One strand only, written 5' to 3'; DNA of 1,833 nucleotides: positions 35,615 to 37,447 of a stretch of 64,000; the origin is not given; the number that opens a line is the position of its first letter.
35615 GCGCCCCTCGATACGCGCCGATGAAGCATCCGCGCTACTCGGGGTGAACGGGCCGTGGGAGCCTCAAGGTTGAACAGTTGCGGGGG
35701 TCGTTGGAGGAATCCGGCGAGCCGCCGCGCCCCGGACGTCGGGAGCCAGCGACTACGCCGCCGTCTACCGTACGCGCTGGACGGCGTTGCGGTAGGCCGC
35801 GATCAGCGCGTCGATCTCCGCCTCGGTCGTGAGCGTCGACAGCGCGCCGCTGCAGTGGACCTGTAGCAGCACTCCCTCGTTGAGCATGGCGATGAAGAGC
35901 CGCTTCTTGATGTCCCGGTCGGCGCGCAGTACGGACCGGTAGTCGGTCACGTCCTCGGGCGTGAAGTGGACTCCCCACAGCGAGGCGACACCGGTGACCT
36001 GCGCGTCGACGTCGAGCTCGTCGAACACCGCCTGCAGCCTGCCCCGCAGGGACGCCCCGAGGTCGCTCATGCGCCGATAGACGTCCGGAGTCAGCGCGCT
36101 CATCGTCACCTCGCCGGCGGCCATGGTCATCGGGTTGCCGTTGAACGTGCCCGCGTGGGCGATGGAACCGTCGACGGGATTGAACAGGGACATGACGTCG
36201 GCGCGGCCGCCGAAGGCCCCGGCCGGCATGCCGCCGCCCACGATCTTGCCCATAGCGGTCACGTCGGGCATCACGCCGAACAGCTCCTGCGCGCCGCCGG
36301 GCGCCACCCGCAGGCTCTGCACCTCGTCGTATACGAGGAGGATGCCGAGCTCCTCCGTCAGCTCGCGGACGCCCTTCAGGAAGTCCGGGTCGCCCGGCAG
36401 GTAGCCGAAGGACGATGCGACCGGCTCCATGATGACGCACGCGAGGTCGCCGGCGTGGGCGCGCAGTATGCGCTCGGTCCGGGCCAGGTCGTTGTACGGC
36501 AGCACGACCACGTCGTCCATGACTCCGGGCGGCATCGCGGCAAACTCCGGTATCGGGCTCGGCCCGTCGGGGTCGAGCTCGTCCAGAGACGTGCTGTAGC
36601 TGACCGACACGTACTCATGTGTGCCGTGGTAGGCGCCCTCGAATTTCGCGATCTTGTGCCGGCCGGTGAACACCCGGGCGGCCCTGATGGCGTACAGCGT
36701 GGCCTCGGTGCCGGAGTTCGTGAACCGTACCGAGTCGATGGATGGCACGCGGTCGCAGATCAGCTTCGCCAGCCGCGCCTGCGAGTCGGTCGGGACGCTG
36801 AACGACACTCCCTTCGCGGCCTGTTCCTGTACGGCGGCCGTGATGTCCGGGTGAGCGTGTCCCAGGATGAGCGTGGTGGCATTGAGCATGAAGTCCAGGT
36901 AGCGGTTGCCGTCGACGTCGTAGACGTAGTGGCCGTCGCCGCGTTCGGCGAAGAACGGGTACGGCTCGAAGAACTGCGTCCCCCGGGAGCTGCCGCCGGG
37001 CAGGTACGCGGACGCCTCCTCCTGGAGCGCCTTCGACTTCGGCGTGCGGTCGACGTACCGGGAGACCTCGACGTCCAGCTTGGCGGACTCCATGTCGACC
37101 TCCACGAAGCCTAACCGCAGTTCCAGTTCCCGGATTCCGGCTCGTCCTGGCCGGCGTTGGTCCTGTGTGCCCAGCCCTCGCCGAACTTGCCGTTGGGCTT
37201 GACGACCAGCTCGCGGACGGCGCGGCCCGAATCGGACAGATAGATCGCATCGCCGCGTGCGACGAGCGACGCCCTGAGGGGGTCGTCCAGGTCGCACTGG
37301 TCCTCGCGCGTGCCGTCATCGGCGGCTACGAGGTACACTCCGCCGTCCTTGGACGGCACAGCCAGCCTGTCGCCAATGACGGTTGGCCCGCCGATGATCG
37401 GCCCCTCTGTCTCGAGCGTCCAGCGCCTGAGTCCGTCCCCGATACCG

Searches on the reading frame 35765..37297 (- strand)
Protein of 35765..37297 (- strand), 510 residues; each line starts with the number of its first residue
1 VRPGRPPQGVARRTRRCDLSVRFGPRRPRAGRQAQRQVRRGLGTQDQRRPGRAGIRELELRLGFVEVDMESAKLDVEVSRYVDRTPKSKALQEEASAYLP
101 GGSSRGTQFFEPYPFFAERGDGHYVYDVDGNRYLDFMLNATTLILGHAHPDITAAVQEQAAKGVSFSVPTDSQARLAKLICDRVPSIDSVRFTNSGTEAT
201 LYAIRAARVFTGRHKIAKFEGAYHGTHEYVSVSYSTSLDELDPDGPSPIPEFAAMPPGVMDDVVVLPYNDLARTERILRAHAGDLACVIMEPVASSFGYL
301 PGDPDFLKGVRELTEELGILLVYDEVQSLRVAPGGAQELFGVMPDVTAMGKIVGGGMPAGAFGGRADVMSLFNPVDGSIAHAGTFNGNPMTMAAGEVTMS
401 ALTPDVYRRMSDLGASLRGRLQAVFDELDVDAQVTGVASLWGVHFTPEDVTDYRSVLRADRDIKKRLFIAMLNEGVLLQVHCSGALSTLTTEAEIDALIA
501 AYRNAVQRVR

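Call 16: search_protein_families(library=ncbifam, proteins=[window:35765-37297:-], max_evalue=1e-15)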
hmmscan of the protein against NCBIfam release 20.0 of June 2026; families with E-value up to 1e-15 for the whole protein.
window:35765-37297:- (510 aa): 64 families (the best 25 are shown)
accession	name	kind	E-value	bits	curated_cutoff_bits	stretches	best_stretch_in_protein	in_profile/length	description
NF000818.0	PRK00062.1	subfamily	1.4e-117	393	398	1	86-509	4-427/429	glutamate-1-semialdehyde 2,1-aminomutase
TIGR00713.1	hemL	equivalog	3.5e-114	381.8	527.3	1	87-507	1-421/423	glutamate-1-semialdehyde 2,1-aminomutase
NF009055.0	PRK12389.1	equivalog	2.2e-99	333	637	1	86-508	4-427/431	glutamate-1-semialdehyde 2,1-aminomutase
NF041362.1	GntE_guanitoxin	equivalog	3.7e-94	315.7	525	1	84-483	4-408/426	guanitoxin biosynthesis PLP-dependent transaminase GntE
NF005453.0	PRK07046.1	subfamily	2.2e-66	224.3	425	1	72-508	14-450/453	transaminase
NF001864.0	PRK00615.1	equivalog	2.3e-56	191.2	706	1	88-479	7-397/433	glutamate-1-semialdehyde aminotransferase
NF004426.0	PRK05769.1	equivalog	1.7e-54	185.3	552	1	107-477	30-404/441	acetyl ornithine aminotransferase family protein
NF005993.0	PRK08117.1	subfamily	8.4e-54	182.8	574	1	118-482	30-396/433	aspartate aminotransferase family protein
NF004856.0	PRK06209.1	equivalog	5.9e-53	180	486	1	85-506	8-413/450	glutamate-1-semialdehyde 2,1-aminomutase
TIGR00707.1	argD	subfamily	3.7e-50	170.8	410.05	1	110-456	6-340/381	acetylornithine/succinylornithine family transaminase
NF002874.0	PRK03244.1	equivalog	3.6e-45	154.5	457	1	117-447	29-343/399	acetylornithine transaminase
NF002325.0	PRK01278.1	subfamily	2.4e-44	151.6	372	1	108-449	8-340/395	acetylornithine transaminase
NF002797.0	PRK02936.1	equivalog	3.7e-43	147.7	496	1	113-453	11-334/385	acetylornithine transaminase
NF005272.0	PRK06777.1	equivalog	1.8e-42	145.4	725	1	115-478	24-385/421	4-aminobutyrate--2-oxoglutarate transaminase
NF005692.0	PRK07495.1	equivalog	1.6e-41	142.3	724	1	116-450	25-363/425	4-aminobutyrate--2-oxoglutarate transaminase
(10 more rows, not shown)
